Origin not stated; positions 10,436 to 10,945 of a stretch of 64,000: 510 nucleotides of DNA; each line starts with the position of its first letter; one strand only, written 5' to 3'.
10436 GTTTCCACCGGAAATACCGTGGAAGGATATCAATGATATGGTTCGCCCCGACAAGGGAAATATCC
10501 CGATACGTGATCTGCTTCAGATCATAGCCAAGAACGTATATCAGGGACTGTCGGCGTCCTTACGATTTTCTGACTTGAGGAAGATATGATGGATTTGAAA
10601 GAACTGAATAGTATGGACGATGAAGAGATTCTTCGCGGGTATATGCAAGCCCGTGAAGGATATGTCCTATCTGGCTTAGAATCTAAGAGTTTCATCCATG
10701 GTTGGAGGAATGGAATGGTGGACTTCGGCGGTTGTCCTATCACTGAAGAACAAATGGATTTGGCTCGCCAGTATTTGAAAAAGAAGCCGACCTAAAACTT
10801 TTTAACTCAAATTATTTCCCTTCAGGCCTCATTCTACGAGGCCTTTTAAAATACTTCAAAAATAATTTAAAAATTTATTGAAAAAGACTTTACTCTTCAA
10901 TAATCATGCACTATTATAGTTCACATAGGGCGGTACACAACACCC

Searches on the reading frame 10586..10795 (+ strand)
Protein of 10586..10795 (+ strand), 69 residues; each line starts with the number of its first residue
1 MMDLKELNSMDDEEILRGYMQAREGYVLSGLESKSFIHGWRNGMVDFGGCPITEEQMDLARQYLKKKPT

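Call 18: search_protein_families(library=phrogs, proteins=[window:10586-10795:+], max_evalue=0.01)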
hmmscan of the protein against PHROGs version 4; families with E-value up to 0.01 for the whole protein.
window:10586-10795:+ (69 aa): 2 families
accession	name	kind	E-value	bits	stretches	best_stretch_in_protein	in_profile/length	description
phrog_4460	-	unknown function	6.5e-42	142.1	1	2-69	1-68/68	-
phrog_12505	-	unknown function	3.9e-05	24.5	1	6-53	8-54/83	-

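Call 19: search_protein_families(library=pfam, proteins=[window:10586-10795:+], max_evalue=0.1)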
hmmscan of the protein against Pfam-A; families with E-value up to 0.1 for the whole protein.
window:10586-10795:+ (69 aa): 0 families
